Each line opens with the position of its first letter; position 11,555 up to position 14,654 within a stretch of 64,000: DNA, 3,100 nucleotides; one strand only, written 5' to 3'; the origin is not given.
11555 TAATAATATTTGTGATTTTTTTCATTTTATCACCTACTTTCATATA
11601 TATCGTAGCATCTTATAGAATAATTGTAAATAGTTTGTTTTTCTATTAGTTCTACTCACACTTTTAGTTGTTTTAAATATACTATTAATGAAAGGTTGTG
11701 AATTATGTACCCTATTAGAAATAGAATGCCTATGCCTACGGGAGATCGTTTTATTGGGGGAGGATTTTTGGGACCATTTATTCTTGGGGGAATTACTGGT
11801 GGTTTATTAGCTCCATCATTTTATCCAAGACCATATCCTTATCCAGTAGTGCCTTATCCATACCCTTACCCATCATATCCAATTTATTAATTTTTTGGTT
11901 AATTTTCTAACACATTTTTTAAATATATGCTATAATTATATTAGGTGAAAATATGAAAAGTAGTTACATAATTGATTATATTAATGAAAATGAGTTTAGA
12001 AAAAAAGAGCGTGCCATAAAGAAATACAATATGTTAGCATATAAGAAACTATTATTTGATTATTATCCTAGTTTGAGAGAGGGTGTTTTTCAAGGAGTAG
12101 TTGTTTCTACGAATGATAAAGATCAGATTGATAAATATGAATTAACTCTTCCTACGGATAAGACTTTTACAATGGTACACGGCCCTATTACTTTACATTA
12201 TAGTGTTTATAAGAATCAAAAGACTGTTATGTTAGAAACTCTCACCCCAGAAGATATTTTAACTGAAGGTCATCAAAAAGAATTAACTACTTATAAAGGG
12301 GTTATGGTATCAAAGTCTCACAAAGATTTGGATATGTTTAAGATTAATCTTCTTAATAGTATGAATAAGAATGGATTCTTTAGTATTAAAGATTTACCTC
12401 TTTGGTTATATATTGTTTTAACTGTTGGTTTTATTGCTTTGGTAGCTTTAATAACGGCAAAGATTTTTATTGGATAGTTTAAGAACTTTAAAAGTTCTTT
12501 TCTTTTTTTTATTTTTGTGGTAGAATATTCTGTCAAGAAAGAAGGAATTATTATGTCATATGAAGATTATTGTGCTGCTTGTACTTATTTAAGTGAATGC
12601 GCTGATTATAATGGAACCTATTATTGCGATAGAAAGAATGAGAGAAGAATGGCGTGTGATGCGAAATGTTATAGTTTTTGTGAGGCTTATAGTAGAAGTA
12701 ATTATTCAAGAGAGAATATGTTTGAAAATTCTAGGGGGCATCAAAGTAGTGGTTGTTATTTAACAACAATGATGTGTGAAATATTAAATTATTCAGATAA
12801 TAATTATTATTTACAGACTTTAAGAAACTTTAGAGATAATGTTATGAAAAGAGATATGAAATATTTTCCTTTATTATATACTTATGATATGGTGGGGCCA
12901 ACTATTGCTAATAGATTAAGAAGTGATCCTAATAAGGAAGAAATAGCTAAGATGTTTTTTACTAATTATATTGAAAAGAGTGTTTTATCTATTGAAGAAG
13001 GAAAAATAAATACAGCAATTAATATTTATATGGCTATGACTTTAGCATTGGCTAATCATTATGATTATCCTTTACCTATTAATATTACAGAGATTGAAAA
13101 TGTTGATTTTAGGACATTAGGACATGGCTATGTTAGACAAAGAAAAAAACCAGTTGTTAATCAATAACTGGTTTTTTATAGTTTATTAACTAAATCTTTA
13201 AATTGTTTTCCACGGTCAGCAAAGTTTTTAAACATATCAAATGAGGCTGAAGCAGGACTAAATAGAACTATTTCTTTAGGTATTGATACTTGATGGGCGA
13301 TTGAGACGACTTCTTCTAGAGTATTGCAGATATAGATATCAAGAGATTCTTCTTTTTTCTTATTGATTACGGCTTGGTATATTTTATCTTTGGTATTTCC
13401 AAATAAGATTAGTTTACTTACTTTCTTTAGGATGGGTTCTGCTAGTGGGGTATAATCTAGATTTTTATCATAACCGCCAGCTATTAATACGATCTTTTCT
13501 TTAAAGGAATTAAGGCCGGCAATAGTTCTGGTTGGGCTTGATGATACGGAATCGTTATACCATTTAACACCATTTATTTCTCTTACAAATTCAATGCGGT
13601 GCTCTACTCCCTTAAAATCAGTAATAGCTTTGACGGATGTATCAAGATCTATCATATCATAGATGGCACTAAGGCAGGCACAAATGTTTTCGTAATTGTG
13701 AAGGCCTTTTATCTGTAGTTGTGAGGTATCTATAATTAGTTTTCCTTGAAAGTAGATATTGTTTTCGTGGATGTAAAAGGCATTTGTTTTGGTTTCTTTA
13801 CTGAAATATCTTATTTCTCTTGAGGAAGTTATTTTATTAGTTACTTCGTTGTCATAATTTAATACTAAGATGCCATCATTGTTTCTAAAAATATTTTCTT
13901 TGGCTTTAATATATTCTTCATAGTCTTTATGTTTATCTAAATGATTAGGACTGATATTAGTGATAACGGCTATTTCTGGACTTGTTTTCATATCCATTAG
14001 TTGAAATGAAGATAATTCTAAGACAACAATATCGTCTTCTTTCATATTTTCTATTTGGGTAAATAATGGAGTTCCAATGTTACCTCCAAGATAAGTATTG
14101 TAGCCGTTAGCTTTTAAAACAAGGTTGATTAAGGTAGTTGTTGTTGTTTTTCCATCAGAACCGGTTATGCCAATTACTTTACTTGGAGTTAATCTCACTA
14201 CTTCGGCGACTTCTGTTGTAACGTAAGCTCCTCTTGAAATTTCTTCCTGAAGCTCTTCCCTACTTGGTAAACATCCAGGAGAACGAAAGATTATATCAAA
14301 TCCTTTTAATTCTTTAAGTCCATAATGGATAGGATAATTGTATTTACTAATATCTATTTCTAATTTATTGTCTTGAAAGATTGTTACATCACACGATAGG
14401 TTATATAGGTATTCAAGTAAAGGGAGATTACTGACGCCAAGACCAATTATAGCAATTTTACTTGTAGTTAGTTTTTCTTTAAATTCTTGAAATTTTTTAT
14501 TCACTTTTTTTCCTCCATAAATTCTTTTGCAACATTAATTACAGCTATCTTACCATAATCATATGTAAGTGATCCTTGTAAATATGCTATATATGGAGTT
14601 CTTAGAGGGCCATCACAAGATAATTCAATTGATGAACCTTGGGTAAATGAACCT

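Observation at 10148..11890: Two Tyr-rich low-complexity mini-proteins (GYG-repeat and PYP-repeat) flanking def: candidate spore-coat or cross-linked envelope components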

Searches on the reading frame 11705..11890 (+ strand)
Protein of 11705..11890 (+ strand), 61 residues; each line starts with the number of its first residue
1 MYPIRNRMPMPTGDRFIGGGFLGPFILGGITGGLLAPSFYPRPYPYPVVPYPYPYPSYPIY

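Call 5: search_protein_families(library=pfam, proteins=[window:11705-11890:+], max_evalue=0.1)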
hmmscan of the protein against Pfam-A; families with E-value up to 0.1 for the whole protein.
window:11705-11890:+ (61 aa): 0 families

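Call 7: search_protein_families(library=ncbifam, proteins=[window:11705-11890:+], max_evalue=1)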
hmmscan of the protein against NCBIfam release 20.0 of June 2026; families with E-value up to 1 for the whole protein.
window:11705-11890:+ (61 aa): 1 family
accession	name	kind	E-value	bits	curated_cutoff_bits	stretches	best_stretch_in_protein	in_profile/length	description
NF053524.1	thylo_ssl2009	equivalog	0.14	12.9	58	1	12-36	3-26/90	ssl2009 family thylakoid membrane protein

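Call 8: search_protein_families(library=phrogs, proteins=[window:11705-11890:+], max_evalue=0.1)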
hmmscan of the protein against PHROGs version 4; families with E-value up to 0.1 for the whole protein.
window:11705-11890:+ (61 aa): 0 families

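Call 10: find_homologous_proteins(query=window:11705-11887:+, max_evalue=0.01)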
Query window:11705-11887:+ (61 aa): 575 proteins with E <= 0.01 among 608 candidates; the best 120 are listed.
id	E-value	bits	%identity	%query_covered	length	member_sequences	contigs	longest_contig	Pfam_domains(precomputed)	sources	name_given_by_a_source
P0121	2.0e-31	125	100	100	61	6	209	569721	-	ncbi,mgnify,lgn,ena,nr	ncbi:MAG: hypothetical protein Q4C23_01820 [Mycoplasmatota bacterium]|mgnify:CR=1 FL=1|nr:hypothetic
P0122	8.0e-27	110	88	69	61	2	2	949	-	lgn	-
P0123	3.3e-24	102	88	82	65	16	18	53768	-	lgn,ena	-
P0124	4.2e-22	95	79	100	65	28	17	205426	-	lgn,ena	-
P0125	7.5e-21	91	90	69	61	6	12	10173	-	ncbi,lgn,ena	-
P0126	1.7e-20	90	83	69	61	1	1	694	-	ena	-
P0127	2.6e-20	90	86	69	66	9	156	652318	-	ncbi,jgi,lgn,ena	-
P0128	4.0e-20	89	82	64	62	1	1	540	-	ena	-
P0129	7.3e-20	88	80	82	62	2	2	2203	-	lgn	-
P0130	7.8e-20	88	86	69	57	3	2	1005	-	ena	-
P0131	1.4e-19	87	88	66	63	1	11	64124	-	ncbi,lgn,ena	-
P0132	1.5e-19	87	82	64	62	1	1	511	-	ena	-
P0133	1.7e-19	87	82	64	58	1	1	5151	-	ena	-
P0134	1.9e-19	87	82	64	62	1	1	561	-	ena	-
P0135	3.0e-19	86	82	64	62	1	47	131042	-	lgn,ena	-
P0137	3.2e-19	86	82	64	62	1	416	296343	-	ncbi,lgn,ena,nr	ncbi:MAG: hypothetical protein MR835_02310 [Erysipelotrichaceae bacterium]|nr:hypothetical protein [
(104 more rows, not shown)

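Call 13: find_encoding_contigs(protein=P0121, flank=10000, max_places=4)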
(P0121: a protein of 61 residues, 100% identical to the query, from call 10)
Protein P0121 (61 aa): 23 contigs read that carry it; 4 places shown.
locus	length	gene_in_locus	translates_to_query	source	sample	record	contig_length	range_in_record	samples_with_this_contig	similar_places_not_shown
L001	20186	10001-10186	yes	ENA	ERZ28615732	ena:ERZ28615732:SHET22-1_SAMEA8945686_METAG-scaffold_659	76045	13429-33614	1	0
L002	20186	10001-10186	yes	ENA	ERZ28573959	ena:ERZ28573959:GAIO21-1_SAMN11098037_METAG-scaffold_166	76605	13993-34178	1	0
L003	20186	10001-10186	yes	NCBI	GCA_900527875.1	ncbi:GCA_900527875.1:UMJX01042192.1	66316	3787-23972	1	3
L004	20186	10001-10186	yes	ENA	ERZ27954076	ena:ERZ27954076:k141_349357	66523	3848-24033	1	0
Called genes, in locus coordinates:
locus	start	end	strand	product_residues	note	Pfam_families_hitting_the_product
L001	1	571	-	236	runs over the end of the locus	PF22175:Ogg-HhH (weak), PF00730:HhH-GPD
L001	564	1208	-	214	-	PF21984:DnaD_N, PF07261:DnaB_2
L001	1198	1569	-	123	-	-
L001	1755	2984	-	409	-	-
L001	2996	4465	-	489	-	-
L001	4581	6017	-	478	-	PF13306:LRR_5 (weak)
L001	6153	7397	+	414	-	PF00437:T2SSE, PF20720:nSTAND3 (faint)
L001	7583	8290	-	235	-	PF02308:MgtC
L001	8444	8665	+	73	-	-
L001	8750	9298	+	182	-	PF01327:Pep_deformylase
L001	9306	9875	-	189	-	-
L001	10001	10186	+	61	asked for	-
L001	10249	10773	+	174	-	-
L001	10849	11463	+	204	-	-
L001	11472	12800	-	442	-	PF08245:Mur_ligase_M, PF02875:Mur_ligase_C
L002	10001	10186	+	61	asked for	-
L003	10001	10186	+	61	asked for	-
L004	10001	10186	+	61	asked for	-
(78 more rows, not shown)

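Call 15: find_encoding_contigs(protein=P0137, flank=10000, max_places=2)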
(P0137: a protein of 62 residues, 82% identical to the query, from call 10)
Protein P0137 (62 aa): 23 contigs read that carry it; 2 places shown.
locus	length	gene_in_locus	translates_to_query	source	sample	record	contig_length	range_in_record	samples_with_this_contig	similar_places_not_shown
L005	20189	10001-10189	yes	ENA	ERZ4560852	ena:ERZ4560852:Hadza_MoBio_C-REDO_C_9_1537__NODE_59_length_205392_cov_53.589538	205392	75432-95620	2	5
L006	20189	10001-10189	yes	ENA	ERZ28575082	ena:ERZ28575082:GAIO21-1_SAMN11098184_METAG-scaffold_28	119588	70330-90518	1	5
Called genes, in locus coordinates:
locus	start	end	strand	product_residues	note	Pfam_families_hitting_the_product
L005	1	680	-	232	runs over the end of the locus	PF02308:MgtC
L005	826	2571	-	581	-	PF02518:HATPase_c (faint), PF00072:Response_reg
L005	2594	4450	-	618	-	PF00501:AMP-binding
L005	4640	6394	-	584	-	PF02518:HATPase_c (weak), PF00072:Response_reg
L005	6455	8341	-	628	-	PF00501:AMP-binding, PF13193:AMP-binding_C (weak)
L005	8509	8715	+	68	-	-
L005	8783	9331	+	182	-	PF01327:Pep_deformylase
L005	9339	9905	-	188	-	-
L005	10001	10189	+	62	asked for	-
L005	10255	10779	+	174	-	-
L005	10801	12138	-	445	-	PF08245:Mur_ligase_M, PF02875:Mur_ligase_C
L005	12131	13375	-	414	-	PF06838:Met_gamma_lyase, PF01053:Cys_Met_Meta_PP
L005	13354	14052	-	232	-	PF00106:adh_short, PF01370:Epimerase (faint), PF08659:KR (weak), PF13561:adh_short_C2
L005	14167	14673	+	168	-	-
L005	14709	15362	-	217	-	PF00302:CAT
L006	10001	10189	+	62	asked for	-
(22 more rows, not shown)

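Call 31: search_protein_representatives(alignment_id=A2)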
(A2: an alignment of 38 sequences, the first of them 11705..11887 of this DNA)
Query: 38 sequences, 64 profile positions. Proteins with E-value up to 0.001 (for the whole library): 121; up to 1e-10: 41; up to 1e-30: 0. The best 121 are listed.
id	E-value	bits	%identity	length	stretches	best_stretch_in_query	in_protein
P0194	4.2e-20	87.2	-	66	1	12-61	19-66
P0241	1.1e-19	85.9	-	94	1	10-62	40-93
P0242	2.8e-19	84.6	-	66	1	1-62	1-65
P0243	2.8e-18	81.4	-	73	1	1-63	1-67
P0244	1.3e-17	79.3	-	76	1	1-63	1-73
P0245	1.5e-17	79.0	-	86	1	4-60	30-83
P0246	1.6e-17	79.0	-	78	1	7-62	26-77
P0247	4.4e-17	77.6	-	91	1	1-53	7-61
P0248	8.1e-17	76.7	-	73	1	10-64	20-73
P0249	2.6e-16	75.1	-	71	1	1-51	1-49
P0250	5.4e-16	74.1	-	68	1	2-62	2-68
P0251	4.3e-15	71.2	-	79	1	3-64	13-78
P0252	4.7e-15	71.1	-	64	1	6-56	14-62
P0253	7.8e-15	70.3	-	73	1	1-62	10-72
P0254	1.8e-13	66.0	-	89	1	5-61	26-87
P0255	2.2e-13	65.7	-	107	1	6-62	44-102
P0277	5.2e-11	58.1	-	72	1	2-62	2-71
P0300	4.7e-09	51.8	-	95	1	13-52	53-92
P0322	1.4e-06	43.9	-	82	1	7-48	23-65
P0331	1.4e-05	40.7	-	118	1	12-60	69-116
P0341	4.1e-05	39.2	-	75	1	8-50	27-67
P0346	1.2e-04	37.8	-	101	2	7-61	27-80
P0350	1.6e-04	37.3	-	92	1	6-56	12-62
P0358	6.3e-04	35.4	-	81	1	6-63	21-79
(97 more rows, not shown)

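Call 33: list_cluster_members(proteins=[P0243, P0255, P0300, P0322, P0341, P0331, P0346, P0350, P0358, P0277])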
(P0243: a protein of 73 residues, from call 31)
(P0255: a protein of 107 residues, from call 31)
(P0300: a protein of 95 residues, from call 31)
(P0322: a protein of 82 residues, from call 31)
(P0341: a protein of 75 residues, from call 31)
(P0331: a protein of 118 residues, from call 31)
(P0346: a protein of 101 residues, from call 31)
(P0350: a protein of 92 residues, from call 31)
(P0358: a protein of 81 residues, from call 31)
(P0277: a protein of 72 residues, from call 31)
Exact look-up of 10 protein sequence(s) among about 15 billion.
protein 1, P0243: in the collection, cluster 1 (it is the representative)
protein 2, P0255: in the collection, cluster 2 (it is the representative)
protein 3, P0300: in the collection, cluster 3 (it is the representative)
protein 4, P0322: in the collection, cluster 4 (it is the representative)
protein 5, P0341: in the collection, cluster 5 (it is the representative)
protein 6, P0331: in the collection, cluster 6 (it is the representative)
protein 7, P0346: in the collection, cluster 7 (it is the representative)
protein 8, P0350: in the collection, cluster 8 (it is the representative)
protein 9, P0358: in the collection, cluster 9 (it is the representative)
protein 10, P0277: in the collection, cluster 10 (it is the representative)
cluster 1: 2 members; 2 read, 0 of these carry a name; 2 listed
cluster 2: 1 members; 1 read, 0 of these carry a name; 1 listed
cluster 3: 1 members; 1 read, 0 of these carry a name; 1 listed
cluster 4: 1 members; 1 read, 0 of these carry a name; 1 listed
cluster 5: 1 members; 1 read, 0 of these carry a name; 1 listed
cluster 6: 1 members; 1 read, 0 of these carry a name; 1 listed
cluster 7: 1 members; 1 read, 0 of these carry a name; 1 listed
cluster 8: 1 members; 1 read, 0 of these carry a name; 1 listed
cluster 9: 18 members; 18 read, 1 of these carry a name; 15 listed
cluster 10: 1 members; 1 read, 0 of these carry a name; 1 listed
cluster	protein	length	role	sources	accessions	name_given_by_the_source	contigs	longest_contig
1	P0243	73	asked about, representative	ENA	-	-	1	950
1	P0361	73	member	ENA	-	-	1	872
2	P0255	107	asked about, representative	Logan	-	-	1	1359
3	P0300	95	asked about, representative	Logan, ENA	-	-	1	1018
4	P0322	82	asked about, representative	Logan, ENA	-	-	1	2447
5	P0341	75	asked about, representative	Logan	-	-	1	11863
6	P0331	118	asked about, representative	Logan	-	-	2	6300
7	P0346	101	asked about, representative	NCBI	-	-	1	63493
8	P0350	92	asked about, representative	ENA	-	-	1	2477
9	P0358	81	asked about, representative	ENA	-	-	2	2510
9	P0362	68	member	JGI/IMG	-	hypothetical protein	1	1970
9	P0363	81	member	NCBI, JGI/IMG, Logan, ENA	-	-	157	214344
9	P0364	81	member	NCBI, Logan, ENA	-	-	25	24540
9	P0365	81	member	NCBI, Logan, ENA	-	-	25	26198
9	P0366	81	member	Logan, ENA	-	-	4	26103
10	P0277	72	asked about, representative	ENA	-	-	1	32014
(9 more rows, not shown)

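Call 34: find_related_loci(query=A2, collection=metagenome_contigs, flank=5000)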
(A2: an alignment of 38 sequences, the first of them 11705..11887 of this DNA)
Query A2 (61 aa) in metagenome_contigs; peptide patterns used: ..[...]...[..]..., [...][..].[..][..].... (x = any residue, [..] = any of these).
599 stretches matched a pattern (row limit reached: there are more); 269 encode a relative of the query (tblastn E <= 1e-3); the best 80 are kept; 80 distinct loci.
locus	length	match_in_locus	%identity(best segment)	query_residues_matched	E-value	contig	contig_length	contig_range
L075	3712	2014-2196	100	1-61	5e-33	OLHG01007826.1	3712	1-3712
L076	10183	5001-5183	100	1-61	5e-33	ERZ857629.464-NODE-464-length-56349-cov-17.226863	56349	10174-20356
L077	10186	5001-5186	76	1-61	2e-23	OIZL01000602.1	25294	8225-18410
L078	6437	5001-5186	76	1-61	2e-23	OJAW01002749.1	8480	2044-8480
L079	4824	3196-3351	72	7-61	1e-18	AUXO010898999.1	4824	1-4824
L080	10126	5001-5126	86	1-42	2e-18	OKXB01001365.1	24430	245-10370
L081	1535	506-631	88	1-42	1e-15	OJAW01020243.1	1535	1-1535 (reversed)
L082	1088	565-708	75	12-53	2e-15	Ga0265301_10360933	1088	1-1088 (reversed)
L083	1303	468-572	80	11-45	3e-15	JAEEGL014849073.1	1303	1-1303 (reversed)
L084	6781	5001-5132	75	1-43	5e-15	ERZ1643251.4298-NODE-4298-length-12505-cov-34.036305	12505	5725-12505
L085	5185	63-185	80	6-45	8e-15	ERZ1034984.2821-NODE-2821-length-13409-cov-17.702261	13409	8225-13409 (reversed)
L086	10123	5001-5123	80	6-45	8e-15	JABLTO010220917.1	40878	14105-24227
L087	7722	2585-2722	71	12-60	9e-15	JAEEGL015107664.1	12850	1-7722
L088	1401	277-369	97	12-42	1e-14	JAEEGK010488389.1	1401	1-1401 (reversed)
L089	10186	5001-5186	76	1-61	9e-24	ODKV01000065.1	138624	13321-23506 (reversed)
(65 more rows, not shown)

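Call 56: predict_structure(alignment_id=A2)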
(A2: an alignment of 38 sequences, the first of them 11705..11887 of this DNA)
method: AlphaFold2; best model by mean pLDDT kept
length: 61 residues; sequences in the alignment: 38
mean_pLDDT: 65.2   pTM: 0.26
mean pLDDT of the five models: 65.2, 58.9, 58.6, 57.9, 56.9
residues with pLDDT >= 90: 0; 70-90: 19; 50-70: 41; < 50: 1
segments of 3 or more residues with pLDDT < 50: none
pLDDT, mean of each block of 10 residues (from residue 1): 52 62 81 74 64 59 54
secondary structure, 60 per line:
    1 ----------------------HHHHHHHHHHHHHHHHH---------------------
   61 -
elements in order: H23-39

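Call 59: search_protein_families(library=pfam, alignment_id=A2, max_evalue=1)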
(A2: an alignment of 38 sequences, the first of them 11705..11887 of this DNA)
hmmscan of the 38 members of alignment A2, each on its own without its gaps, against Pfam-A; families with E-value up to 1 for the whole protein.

A. member 1, window:11705-11887:+ (61 aa): 0 families

B. families by the number of members that match (of 38 scanned): 1 family
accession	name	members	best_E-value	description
PF02444.21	HEV_ORF1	3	0.038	Hepatitis E virus ORF-2 (Putative capsid protein)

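Call 65: search_dna_similar(query=window:11705-11887:+, collection=plasmids, mode=protein, max_evalue=1, max_rows=10)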
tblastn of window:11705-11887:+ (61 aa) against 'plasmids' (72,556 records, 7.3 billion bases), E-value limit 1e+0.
No match.

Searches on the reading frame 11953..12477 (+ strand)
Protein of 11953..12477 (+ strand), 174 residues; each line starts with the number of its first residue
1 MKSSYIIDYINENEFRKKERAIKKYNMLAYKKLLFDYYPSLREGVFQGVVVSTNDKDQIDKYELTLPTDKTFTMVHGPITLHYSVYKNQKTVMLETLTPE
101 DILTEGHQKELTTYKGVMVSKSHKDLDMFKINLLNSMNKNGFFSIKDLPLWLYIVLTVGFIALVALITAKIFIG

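Call 5: search_protein_families(library=pfam, proteins=[window:11953-12477:+], max_evalue=0.1)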
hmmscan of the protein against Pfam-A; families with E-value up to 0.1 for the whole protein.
window:11953-12477:+ (174 aa): 1 family
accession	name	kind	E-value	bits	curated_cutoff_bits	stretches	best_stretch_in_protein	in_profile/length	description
PF15646.12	Tox-REase-2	-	0.085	13.5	27.6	0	41-66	95-123/129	Restriction endonuclease fold toxin 2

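Call 7: search_protein_families(library=ncbifam, proteins=[window:11953-12477:+], max_evalue=1)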
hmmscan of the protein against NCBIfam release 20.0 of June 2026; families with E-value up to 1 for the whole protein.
window:11953-12477:+ (174 aa): 0 families

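Call 8: search_protein_families(library=phrogs, proteins=[window:11953-12477:+], max_evalue=0.1)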
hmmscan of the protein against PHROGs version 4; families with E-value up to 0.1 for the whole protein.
window:11953-12477:+ (174 aa): 0 families

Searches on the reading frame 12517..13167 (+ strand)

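Call 5: search_protein_families(library=pfam, proteins=[window:12517-13167:+], max_evalue=0.1)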
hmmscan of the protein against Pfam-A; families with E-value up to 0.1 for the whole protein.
window:12517-13167:+ (216 aa): 1 family
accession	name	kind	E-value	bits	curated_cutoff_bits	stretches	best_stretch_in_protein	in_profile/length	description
PF16447.10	DUF5044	-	0.051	13.9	25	0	11-79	92-163/178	Domain of unknown function (DUF5044)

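Call 7: search_protein_families(library=ncbifam, proteins=[window:12517-13167:+], max_evalue=1)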
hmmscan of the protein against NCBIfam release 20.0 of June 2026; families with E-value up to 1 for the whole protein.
window:12517-13167:+ (216 aa): 1 family
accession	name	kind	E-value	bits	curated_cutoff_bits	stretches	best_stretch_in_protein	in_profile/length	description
NF041770.1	CFI_box_CTERM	domain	3e-08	33.4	40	1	80-152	1-69/69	CFI-box-CTERM domain-containing protein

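Call 8: search_protein_families(library=phrogs, proteins=[window:12517-13167:+], max_evalue=0.1)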
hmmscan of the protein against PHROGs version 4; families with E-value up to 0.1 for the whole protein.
window:12517-13167:+ (216 aa): 1 family
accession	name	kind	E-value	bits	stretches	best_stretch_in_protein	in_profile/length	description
phrog_32681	-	unknown function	0.0074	17.1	1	46-117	97-170/186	-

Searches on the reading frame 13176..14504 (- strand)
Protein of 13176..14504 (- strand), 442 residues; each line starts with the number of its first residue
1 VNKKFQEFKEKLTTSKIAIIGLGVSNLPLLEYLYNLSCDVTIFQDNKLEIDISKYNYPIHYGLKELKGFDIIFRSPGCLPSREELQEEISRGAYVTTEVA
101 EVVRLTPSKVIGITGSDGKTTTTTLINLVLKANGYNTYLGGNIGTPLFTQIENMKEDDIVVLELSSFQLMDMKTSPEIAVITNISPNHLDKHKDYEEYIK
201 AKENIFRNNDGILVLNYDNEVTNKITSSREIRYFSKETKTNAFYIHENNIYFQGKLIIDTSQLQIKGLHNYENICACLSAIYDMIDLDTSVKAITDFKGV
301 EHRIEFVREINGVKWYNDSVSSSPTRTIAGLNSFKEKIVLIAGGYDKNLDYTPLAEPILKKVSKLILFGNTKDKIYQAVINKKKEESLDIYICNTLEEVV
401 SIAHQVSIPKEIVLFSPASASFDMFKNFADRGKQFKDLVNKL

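Call 5: search_protein_families(library=pfam, proteins=[window:13176-14504:-], max_evalue=0.1)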
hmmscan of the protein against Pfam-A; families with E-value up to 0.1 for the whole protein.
window:13176-14504:- (442 aa): 4 families
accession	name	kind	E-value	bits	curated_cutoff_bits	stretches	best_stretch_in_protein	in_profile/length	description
PF08245.18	Mur_ligase_M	-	1.5e-30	107.1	24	1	113-280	1-199/200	Mur ligase middle domain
PF02875.26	Mur_ligase_C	-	3.3e-10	41.3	28.4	1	302-418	1-126/127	Mur ligase, glutamate ligase domain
PF21799.2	MurD-like_N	-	0.00056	20.6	27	1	16-95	2-86/88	Mur ligase MurD-like, N-terminal domain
PF21377.3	MurD_N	-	0.0047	17.4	24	1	16-54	1-38/76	MurD N-terminal domain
